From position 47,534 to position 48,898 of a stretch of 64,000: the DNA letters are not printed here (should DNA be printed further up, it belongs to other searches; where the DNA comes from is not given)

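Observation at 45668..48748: Tandem membrane-anchored proteins with a divergent GH24 (phage lysozyme)-like domain and no phage context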

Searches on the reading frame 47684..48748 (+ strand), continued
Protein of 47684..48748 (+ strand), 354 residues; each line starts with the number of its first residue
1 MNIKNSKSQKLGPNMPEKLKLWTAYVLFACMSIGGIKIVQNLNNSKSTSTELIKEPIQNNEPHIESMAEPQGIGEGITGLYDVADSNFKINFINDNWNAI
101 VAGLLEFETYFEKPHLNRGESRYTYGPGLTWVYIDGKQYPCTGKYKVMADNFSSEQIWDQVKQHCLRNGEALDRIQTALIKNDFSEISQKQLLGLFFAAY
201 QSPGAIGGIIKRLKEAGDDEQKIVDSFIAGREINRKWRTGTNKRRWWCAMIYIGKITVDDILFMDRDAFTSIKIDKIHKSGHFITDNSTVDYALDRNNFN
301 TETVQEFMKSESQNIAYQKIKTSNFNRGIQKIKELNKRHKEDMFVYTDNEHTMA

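Call 35: search_solved_structures(query=A2, max_evalue=10, show_alignments=3)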
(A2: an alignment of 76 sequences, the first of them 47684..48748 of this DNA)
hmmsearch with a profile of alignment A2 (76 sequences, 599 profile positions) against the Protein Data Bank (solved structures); distinct sequences matched with E-value up to 10: 237 (the best 60 are shown).
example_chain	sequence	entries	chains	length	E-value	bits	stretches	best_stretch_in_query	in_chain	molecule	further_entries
9qhb_A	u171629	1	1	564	1.8e-72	247.9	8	415-474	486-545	Engineered tetratricopeptide repeat protein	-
8bu0_A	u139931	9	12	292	5.6e-39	137.3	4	415-473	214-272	Consensus tetratricopeptide repeat protein | Crystal structure of an 8-repeat consensus TPR superhelix with Zinc. | Monomer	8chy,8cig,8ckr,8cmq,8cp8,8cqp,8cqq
9qhc_A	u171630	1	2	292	1e-37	133.1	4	415-473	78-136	Engineered tetratricopeptide repeat protein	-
7obi_A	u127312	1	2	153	4.1e-29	104.7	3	416-477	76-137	CTPR-rv4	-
7kw7_E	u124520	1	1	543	5.7e-21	77.8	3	396-535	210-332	Stress-induced-phosphoprotein 1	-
8ch0_A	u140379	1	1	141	3.9e-20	75.1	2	415-473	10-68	Consensus tetratricopeptide repeat protein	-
2fo7_A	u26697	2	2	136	4e-20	75.1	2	414-473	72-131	SYNTHETIC CONSENSUS TPR PROTEIN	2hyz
9gzg_A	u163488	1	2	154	1.8e-19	72.9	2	421-474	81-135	Engineered CTPR protein with glutamic acids for conductivity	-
7ntf_A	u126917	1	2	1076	6.7e-18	67.7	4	419-531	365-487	Isoform 1 of UDP-N-acetylglucosamine--peptide N-acetylglucosaminyltransferase 110 kDa subu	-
7yeh_B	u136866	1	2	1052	9.9e-18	67.1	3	419-531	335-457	UDP-N-acetylglucosamine--peptide N-acetylglucosaminyltransferase 110 kDa subunit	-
7yea_A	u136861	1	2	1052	1.4e-17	66.6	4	416-531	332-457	UDP-N-acetylglucosamine--peptide N-acetylglucosaminyltransferase 110 kDa subunit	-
6vfi_B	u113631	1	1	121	1.8e-17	66.2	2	416-473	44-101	O43_dn18B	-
1w3b_A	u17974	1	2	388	1.9e-16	62.9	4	420-533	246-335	UDP-N-ACETYLGLUCOSAMINE--PEPTIDE N-ACETYLGLUCOSAMINYLTRANSFERASE 110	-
6eou_A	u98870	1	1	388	2e-16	62.9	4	420-533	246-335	UDP-N-acetylglucosamine--peptide N-acetylglucosaminyltransferase 110 kDa subunit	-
1na0_A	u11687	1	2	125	4.1e-16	61.8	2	413-505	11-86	designed protein CTPR3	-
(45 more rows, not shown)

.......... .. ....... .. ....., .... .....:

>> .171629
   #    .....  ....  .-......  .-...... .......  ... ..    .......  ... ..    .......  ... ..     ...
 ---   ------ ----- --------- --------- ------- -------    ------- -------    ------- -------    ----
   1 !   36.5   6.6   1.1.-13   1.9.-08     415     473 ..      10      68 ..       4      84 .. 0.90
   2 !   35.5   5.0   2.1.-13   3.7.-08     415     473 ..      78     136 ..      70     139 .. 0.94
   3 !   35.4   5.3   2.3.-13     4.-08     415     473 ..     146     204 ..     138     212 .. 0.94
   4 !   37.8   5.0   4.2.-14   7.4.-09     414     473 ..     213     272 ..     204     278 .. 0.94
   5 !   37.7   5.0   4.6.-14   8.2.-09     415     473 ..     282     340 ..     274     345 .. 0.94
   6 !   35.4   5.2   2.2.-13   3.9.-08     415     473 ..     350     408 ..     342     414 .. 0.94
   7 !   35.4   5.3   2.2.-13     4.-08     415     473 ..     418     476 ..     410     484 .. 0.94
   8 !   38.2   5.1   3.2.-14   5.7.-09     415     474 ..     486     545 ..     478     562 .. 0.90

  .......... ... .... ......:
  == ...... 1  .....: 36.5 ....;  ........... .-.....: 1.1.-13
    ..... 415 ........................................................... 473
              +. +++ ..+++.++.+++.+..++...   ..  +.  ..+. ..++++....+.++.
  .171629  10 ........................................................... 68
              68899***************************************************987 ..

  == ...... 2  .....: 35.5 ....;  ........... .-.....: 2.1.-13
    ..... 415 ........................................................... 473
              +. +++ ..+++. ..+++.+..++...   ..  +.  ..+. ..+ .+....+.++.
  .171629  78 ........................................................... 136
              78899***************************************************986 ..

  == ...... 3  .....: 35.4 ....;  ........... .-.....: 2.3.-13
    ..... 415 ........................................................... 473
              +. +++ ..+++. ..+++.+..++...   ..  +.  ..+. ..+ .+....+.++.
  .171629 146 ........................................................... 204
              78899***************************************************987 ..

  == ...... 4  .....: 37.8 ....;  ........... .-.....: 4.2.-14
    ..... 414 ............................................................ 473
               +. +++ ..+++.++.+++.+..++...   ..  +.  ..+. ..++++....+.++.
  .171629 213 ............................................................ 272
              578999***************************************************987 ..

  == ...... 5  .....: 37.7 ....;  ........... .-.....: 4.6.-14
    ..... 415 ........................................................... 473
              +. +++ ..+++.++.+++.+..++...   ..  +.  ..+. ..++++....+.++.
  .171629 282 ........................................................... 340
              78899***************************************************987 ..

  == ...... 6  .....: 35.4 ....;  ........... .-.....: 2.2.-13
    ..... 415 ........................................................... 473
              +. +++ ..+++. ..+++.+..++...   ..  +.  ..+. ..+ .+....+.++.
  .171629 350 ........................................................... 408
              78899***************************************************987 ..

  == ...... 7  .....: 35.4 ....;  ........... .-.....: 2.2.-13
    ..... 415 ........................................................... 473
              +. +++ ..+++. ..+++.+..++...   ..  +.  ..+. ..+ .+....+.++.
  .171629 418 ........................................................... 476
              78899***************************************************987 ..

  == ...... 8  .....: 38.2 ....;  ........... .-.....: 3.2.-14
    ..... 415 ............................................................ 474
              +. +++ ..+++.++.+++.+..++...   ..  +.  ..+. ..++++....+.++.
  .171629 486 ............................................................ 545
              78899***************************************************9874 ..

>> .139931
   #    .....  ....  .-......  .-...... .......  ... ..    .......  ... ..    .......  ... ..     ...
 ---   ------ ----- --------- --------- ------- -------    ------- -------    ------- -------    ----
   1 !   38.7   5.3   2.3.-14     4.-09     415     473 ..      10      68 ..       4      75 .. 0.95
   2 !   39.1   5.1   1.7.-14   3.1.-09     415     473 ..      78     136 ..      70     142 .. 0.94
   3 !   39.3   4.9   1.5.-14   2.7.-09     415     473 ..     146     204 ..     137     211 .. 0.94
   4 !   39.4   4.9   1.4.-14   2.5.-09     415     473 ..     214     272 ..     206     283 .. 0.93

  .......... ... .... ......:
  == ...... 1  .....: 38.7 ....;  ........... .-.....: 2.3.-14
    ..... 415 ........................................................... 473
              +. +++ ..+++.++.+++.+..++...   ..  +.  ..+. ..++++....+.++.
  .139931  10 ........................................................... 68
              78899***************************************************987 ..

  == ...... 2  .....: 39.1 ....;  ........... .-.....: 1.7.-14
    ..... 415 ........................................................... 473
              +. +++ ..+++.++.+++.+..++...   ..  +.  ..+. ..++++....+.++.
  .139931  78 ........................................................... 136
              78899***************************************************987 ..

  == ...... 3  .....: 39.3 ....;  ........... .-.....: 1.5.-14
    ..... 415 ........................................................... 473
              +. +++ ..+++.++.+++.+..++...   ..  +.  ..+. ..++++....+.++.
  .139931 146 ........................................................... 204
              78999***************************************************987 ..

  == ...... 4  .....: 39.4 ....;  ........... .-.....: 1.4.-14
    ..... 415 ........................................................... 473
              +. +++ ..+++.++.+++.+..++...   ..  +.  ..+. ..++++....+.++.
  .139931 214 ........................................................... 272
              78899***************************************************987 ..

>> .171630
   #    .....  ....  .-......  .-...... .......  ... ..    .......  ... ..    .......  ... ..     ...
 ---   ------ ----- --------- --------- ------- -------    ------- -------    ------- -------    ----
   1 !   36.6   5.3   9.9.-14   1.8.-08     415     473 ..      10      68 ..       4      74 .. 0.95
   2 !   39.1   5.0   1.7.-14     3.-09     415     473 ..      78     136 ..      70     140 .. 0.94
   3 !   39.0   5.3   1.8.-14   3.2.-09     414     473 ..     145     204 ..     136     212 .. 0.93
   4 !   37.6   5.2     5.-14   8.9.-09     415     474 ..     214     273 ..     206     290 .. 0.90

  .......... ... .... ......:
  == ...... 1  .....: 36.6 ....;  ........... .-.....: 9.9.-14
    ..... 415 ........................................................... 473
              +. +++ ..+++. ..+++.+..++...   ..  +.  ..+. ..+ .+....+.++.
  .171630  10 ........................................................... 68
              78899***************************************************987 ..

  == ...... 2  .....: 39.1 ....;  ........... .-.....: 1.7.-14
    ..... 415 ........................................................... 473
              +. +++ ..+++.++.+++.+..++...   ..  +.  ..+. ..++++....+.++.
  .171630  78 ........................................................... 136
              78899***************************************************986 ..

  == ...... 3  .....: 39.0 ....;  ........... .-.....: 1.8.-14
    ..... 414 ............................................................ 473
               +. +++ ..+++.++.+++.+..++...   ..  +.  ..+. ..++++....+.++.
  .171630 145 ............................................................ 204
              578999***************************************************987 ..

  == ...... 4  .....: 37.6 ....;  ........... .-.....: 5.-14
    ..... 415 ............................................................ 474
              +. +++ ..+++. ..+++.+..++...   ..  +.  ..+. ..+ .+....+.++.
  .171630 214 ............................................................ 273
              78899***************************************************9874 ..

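Call 36: find_related_loci(query=A2, collection=viral_contigs, flank=8000)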
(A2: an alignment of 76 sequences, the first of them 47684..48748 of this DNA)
Query A2 (354 aa) in viral_contigs; peptide patterns used: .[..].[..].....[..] (x = any residue, [..] = any of these).
62 stretches matched a pattern, but none encodes a relative of the query by tblastn (E <= 1e-3).

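Call 40: search_protein_families(library=pfam, proteins=[L012:4871-5593:+, L012:7741-9141:-, L012:4133-4891:-, L012:2853-4031:-, L012:1950-2852:-, L012:9228-9692:+, L012:9973-11199:+, L012:11234-12379:-, L012:5611-7710:+], max_evalue=0.001)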
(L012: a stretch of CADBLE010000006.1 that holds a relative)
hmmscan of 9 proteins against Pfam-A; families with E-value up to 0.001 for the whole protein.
L012:4871-5593:+ (240 aa): 0 families

L012:7741-9141:- (466 aa): 0 families

L012:4133-4891:- (252 aa): 0 families

L012:2853-4031:- (392 aa): 3 families
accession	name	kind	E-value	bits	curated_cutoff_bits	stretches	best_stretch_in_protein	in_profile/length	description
PF00768.25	Peptidase_S11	-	5.9e-55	186.8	27.6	1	23-257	9-234/239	D-alanyl-D-alanine carboxypeptidase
PF07943.18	PBP5_C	-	6.7e-14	52.3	21.2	1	285-373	3-90/91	Penicillin-binding protein 5, C-terminal domain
PF13354.11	Beta-lactamase2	-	3.5e-08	33.5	22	1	29-180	2-146/214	Beta-lactamase enzyme family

L012:1950-2852:- (300 aa): 7 families
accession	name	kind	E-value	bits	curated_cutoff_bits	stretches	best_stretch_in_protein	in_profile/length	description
PF13177.12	DNA_pol3_delta2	-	5.5e-27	95.2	27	1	49-175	24-159/161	DNA polymerase III, delta subunit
PF00004.35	AAA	-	4e-10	40.7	21.2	1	48-171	2-124/131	ATPase family associated with various cellular activities (AAA)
PF13173.12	AAA_14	-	1.7e-06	28.5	27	1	45-181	3-128/129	AAA domain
PF13191.12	AAA_16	-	0.0001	23.3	32.6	1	21-141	2-120/167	AAA ATPase domain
PF13479.12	AAA_24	-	0.00043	20.6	27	1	47-138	5-85/195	AAA domain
PF24883.2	NPHP3_N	-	0.00049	20.8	24.8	0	34-68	14-46/164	Nephrocystin 3, N-terminal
PF05729.18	NACHT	-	0.00078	19.8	26.7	0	48-188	4-163/167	NACHT domain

L012:9228-9692:+ (154 aa): 0 families

L012:9973-11199:+ (408 aa): 2 families
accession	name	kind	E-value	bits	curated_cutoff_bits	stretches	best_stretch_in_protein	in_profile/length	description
PF04055.27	Radical_SAM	-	2.3e-21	77.1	29.5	1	129-300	2-166/166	Radical SAM superfamily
PF00919.26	UPF0004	-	9.4e-13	48.5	27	1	5-83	4-93/98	Uncharacterized protein family UPF0004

L012:11234-12379:- (381 aa): 9 families
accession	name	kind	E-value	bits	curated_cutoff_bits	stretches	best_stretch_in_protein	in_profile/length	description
PF03486.20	HI0933_like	-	7.7e-78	261.7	50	1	5-379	2-243/244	HI0933-like protein Rossmann domain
PF22780.1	HI0933_like_1st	-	1.6e-20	74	27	1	186-325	1-164/165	HI0933-like protein barrel and H2TH domain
PF13738.12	Pyr_redox_3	-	1.3e-13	51.3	30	1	67-164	44-139/305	Pyridine nucleotide-disulphide oxidoreductase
PF00890.30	FAD_binding_2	-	4.2e-08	33.2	20.4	1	5-57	1-53/414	FAD binding domain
PF07992.20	Pyr_redox_2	-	2.3e-07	31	26.1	1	4-164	1-114/291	Pyridine nucleotide-disulphide oxidoreductase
PF01266.30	DAO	-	3.9e-07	30.4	27.9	1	5-37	1-33/353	FAD dependent oxidoreductase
PF01134.28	GIDA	-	1.6e-05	24.6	22.1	0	329-381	338-383/391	Glucose inhibited division protein A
PF13450.12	NAD_binding_8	-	8.9e-05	23.1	21.9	1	8-37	1-30/68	NAD(P)-binding Rossmann-like domain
PF00070.33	Pyr_redox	-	0.00089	20.2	22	0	97-137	33-71/82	Pyridine nucleotide-disulphide oxidoreductase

L012:5611-7710:+ (699 aa): 8 families
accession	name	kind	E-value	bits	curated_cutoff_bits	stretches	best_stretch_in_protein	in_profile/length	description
PF07719.23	TPR_2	-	1.8e-09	37.4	27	1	484-511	7-34/34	Tetratricopeptide repeat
PF13414.12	TPR_11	-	3.3e-09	36.7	26.8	1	489-526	5-42/42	TPR repeat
PF00515.34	TPR_1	-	1.8e-08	34.3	27.8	1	484-511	7-34/34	Tetratricopeptide repeat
PF13431.12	TPR_17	-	4.1e-05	24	24.4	1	500-532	1-32/34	Tetratricopeptide repeat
PF13424.12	TPR_12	-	8.7e-05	23.1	30.1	0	490-549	15-75/77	Tetratricopeptide repeat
PF14559.12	TPR_19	-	0.00033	21.4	25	0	490-527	3-40/68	Tetratricopeptide repeat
PF13428.12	TPR_14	-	0.00037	21.3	23.5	0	489-515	12-38/44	Tetratricopeptide repeat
PF13181.12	TPR_8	-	0.00052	20.4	25.7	0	484-511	7-34/34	Tetratricopeptide repeat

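Call 64: search_protein_families(library=pfam, proteins=[P0033, P0055, P0060, P0063, P0074, P0089, P0104, P0105, P0107, P0109], max_evalue=0.001)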
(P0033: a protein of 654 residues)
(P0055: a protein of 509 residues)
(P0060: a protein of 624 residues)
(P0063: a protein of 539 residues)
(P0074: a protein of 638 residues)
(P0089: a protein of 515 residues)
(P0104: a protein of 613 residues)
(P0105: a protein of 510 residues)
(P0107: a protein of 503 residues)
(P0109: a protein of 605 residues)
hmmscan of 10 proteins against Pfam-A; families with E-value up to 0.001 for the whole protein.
P0033 (654 aa): 10 families
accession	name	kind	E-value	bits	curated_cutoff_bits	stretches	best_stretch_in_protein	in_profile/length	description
PF13432.12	TPR_16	-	2e-08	35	32.7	1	507-558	2-52/65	Tetratricopeptide repeat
PF14559.12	TPR_19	-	1.6e-07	31.9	25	1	513-563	2-52/68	Tetratricopeptide repeat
PF00959.24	Phage_lysozyme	-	7e-07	30.1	22.3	1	207-295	6-82/125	Phage lysozyme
PF07719.23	TPR_2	-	2e-06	27.9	27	0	511-535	10-34/34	Tetratricopeptide repeat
PF13428.12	TPR_14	-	6.8e-05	23.6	23.5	0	511-543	10-42/44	Tetratricopeptide repeat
PF13414.12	TPR_11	-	0.00013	22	26.8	1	512-550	4-42/42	TPR repeat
PF24575.1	TPR_Slam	-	0.00016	22.5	35.2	0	513-557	58-102/104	Surface lipoprotein assembly modifier, N-terminal TPR repeats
PF13174.12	TPR_6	-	0.00023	22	26.3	0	506-534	4-32/33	Tetratricopeptide repeat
PF13431.12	TPR_17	-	0.00023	21.6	24.4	0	526-556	3-33/34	Tetratricopeptide repeat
PF02847.23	MA3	-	0.00036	20.9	23.2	0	506-578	6-75/113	MA3 domain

P0055 (509 aa): 1 family
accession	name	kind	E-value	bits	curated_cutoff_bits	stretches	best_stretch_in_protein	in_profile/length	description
PF00959.24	Phage_lysozyme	-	2.6e-06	28.2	22.3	1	197-280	8-79/125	Phage lysozyme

P0060 (624 aa): 13 families
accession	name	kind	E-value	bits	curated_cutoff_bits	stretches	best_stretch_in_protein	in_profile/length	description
PF07719.23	TPR_2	-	1.6e-09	37.5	27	1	477-507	4-34/34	Tetratricopeptide repeat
PF13432.12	TPR_16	-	3.6e-09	37.3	32.7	1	479-534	2-56/65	Tetratricopeptide repeat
PF00515.34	TPR_1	-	1.1e-08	35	27.8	0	547-573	3-29/34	Tetratricopeptide repeat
PF13174.12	TPR_6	-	2.1e-07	31.6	26.3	1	477-506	3-32/33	Tetratricopeptide repeat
PF13181.12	TPR_8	-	3.7e-07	30.2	25.7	0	547-573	3-29/34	Tetratricopeptide repeat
PF13428.12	TPR_14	-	7.6e-07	29.6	23.5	0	481-514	8-41/44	Tetratricopeptide repeat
PF13424.12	TPR_12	-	8.4e-07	29.5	30.1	1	508-573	3-73/77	Tetratricopeptide repeat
PF14559.12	TPR_19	-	1.2e-06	29.1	25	1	485-547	2-64/68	Tetratricopeptide repeat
PF13431.12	TPR_17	-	1.7e-05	25.2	24.4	1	496-528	1-33/34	Tetratricopeptide repeat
PF13374.12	TPR_10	-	3.2e-05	24.2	27.5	0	509-533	3-27/42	Tetratricopeptide repeat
PF13176.12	TPR_7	-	4.8e-05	23.6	27.9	0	478-507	3-32/36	Tetratricopeptide repeat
PF13414.12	TPR_11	-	0.00021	21.4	26.8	1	483-518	3-38/42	TPR repeat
PF25064.1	ARM_TT21_5th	-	0.00025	21.8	27.8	1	484-573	11-100/117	TT21 fifth ARM repeats domain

P0063 (539 aa): 1 family
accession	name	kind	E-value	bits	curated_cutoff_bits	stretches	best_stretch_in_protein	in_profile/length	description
PF00959.24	Phage_lysozyme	-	7.3e-05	23.5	22.3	1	220-269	9-53/125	Phage lysozyme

P0074 (638 aa): 4 families
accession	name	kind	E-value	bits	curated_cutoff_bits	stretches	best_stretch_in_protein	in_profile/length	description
PF13414.12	TPR_11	-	1.7e-08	34.4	26.8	1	471-509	4-42/42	TPR repeat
PF07719.23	TPR_2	-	8.4e-07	29.1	27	1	461-493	1-33/34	Tetratricopeptide repeat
PF13432.12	TPR_16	-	8.5e-05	23.4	32.7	1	466-513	2-49/65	Tetratricopeptide repeat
PF14559.12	TPR_19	-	0.00027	21.6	25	1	471-518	1-48/68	Tetratricopeptide repeat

P0089 (515 aa): 1 family
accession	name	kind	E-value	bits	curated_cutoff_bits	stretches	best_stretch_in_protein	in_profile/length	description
PF00959.24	Phage_lysozyme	-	1.5e-05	25.8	22.3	1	218-319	10-105/125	Phage lysozyme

P0104 (613 aa): 4 families
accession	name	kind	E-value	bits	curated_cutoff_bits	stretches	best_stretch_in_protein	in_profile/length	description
PF14559.12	TPR_19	-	9.6e-08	32.7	25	1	443-497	1-55/68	Tetratricopeptide repeat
PF13414.12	TPR_11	-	2.2e-07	30.9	26.8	1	440-481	1-42/42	TPR repeat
PF13432.12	TPR_16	-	7.4e-06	26.7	32.7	1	439-484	3-48/65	Tetratricopeptide repeat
PF07719.23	TPR_2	-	9.9e-05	22.6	27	1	434-465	2-33/34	Tetratricopeptide repeat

P0105 (510 aa): 1 family
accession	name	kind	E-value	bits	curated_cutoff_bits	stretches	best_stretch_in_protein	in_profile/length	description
PF00959.24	Phage_lysozyme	-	3.7e-05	24.5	22.3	1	196-284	9-85/125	Phage lysozyme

P0107 (503 aa): 0 families

P0109 (605 aa): 8 families
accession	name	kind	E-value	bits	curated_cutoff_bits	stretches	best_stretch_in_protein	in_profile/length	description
PF00959.24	Phage_lysozyme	-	1.5e-08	35.4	22.3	0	182-262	9-78/125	Phage lysozyme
PF13424.12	TPR_12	-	7.6e-08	32.9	30.1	1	484-547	3-71/77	Tetratricopeptide repeat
PF13432.12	TPR_16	-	1.4e-07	32.2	32.7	0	457-508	4-55/65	Tetratricopeptide repeat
PF00515.34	TPR_1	-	2.5e-07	30.7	27.8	0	521-545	1-25/34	Tetratricopeptide repeat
PF13431.12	TPR_17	-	2.1e-06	28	24.4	0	479-504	8-33/34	Tetratricopeptide repeat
PF07719.23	TPR_2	-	3e-06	27.4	27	0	521-546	1-26/34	Tetratricopeptide repeat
PF13181.12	TPR_8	-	1e-05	25.7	25.7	0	521-547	1-27/34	Tetratricopeptide repeat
PF14559.12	TPR_19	-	0.00042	21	25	0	460-523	1-64/68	Tetratricopeptide repeat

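Call 69: find_encoding_contigs(protein=P0033, flank=8000, max_places=2)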
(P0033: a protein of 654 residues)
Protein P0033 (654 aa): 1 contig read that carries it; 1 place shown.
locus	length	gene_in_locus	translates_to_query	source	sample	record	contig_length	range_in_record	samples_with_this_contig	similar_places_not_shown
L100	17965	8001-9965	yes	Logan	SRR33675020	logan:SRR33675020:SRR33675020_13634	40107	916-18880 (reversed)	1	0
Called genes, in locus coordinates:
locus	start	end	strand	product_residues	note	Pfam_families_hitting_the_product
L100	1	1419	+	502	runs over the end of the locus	PF00595:PDZ, PF17820:PDZ_6, PF03572:Peptidase_S41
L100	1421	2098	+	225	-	PF01569:PAP2, PF14378:PAP2_3 (weak), PF22778:VCPO_2nd (faint), PF14360:PAP2_C (weak)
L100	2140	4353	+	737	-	PF17854:FtsK_alpha, PF01580:FtsK_SpoIIIE, PF01935:DUF87, PF09397:FtsK_gamma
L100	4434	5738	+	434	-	-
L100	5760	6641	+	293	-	-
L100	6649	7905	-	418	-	PF05496:RuvB_N, PF06068:TIP49 (weak), PF13173:AAA_14 (weak), PF14532:Sigma54_activ_2 (weak), PF00004:AAA, PF07728:AAA_5 (weak), PF16193:AAA_assoc_2, PF12002:MgsA_C, +4 more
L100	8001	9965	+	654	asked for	PF00959:Phage_lysozyme (weak), PF07719:TPR_2 (faint), PF13432:TPR_16 (faint), PF14559:TPR_19 (weak)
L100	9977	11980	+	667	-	PF02130:YbeY, PF20154:LNT_N, PF00795:CN_hydrolase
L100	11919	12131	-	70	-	PF13467:RHH_4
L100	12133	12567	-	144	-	-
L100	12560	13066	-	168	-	-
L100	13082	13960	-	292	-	-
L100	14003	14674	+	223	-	-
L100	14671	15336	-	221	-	PF02390:Methyltransf_4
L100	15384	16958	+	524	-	PF00749:tRNA-synt_1c, PF19269:Anticodon_2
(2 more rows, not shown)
